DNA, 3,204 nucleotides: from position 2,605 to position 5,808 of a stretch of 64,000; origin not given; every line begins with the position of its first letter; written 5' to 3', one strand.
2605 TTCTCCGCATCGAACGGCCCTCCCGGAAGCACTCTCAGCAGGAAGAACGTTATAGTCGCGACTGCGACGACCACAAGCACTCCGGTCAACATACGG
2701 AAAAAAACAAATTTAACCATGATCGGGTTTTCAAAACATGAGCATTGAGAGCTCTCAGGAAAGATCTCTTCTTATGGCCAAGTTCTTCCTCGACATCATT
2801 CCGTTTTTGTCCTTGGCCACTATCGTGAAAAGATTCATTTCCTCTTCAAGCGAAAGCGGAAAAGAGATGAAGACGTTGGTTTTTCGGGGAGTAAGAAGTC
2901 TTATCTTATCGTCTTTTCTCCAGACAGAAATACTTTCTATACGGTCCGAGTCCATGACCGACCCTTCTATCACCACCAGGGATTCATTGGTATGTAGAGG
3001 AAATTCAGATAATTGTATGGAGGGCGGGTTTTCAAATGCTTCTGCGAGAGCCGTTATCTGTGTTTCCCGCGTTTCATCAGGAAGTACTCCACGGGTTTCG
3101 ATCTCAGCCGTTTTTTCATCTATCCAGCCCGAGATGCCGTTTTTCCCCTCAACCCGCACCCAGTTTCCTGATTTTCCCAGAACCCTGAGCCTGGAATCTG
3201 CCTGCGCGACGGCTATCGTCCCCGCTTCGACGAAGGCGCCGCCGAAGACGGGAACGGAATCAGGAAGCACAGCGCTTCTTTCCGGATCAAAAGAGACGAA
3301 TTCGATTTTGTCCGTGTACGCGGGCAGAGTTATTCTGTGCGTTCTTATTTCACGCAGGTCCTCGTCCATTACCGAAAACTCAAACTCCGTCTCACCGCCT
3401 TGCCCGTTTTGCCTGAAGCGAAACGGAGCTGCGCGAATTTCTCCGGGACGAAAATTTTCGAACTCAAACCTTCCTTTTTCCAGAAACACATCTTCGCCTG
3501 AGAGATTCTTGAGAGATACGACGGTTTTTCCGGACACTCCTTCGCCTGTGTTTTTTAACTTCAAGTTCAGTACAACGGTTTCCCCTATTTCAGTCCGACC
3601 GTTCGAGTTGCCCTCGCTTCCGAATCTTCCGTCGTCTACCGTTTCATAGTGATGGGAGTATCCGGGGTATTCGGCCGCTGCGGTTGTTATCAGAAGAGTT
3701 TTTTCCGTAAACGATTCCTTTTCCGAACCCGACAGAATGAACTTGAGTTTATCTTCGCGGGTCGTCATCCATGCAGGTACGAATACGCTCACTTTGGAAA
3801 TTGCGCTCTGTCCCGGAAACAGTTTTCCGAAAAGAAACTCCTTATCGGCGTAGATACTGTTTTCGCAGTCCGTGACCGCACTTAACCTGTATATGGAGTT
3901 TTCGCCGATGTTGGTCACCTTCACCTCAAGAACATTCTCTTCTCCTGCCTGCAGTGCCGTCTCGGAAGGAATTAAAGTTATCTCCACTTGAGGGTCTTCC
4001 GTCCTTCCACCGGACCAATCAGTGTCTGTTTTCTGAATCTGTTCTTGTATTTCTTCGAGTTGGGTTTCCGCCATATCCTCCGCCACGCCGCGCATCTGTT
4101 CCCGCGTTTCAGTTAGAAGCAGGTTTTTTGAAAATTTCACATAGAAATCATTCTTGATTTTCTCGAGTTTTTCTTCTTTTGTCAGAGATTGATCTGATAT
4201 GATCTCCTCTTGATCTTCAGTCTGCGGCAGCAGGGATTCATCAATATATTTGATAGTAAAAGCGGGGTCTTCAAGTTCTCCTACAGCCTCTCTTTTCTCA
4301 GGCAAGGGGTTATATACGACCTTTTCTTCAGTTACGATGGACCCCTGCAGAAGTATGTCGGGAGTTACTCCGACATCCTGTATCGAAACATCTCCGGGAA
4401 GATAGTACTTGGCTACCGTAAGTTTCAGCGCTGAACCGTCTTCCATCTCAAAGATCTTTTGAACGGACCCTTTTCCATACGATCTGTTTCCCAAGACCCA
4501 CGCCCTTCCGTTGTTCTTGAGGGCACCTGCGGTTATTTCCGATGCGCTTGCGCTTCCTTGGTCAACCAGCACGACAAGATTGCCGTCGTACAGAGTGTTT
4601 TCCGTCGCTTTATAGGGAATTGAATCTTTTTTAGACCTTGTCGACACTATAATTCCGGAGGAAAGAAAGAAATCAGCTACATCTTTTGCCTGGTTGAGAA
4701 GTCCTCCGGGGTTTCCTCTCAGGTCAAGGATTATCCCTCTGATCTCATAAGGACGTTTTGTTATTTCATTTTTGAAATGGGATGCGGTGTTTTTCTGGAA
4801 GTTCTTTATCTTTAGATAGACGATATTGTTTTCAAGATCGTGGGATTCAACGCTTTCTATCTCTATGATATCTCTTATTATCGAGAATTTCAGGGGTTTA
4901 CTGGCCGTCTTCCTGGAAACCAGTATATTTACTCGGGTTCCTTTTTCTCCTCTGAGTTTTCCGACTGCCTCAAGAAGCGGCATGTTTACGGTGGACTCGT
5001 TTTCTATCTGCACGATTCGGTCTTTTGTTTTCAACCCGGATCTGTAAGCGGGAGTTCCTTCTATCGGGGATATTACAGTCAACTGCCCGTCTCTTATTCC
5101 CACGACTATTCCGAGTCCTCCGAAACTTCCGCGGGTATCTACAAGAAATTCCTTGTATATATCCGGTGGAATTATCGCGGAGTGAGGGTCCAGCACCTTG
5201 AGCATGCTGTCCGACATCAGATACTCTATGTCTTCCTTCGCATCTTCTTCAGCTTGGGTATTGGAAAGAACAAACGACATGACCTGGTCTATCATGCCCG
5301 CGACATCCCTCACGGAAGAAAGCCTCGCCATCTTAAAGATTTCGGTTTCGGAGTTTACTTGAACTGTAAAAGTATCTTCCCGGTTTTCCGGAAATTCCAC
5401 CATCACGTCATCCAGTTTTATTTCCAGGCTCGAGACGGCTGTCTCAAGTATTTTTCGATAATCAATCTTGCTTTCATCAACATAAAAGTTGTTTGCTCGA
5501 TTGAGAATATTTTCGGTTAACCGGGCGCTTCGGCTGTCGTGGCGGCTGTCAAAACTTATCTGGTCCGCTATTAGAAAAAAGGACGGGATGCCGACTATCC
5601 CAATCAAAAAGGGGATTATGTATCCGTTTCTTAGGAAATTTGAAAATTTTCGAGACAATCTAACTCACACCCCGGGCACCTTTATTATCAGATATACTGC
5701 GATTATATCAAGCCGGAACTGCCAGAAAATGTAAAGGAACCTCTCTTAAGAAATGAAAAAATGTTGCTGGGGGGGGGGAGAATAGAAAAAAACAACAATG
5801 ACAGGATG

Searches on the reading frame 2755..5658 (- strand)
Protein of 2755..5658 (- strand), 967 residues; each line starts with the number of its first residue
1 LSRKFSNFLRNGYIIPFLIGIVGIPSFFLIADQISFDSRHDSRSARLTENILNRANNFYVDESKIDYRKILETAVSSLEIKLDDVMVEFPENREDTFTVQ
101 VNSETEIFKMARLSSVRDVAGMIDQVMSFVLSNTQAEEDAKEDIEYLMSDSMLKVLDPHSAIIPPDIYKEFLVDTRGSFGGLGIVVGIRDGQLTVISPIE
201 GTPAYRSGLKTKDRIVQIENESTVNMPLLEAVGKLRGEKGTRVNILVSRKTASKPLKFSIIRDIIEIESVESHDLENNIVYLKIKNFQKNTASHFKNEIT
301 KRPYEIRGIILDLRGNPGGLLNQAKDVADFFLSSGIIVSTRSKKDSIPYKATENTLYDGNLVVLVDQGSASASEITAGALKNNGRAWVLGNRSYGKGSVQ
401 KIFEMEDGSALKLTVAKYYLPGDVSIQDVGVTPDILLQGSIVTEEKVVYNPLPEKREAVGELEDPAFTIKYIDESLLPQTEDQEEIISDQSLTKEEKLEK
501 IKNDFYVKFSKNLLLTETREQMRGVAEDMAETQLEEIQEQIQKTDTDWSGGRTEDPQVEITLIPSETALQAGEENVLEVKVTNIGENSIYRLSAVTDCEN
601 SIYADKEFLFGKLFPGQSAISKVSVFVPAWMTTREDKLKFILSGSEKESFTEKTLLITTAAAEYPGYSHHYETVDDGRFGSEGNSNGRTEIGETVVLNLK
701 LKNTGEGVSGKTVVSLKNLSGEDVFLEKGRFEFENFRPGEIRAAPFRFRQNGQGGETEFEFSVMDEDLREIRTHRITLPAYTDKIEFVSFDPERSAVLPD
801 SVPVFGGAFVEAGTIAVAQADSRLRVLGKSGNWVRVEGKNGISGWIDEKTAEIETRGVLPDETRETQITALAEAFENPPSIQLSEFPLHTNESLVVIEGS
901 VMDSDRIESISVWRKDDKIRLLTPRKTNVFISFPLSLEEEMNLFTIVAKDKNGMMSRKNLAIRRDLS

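Call 45: search_protein_families(library=pfam, proteins=[window:2755-5658:-])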
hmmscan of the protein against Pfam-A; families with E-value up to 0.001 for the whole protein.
window:2755-5658:- (967 aa): 5 families
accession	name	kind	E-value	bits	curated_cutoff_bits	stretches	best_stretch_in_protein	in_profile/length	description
PF03572.23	Peptidase_S41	-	1.5e-47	161.7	24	1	278-435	1-163/165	Peptidase family S41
PF00595.29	PDZ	-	6.5e-08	33.3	23.2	1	180-246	10-79/81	PDZ domain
PF13180.12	PDZ_2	-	1e-06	29.4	27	1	180-254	1-74/80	PDZ domain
PF17820.7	PDZ_6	-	1.3e-06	28.5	27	1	195-249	2-54/54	PDZ domain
PF08239.17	SH3_3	-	6e-05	23.6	27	1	813-848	14-50/54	Bacterial SH3 domain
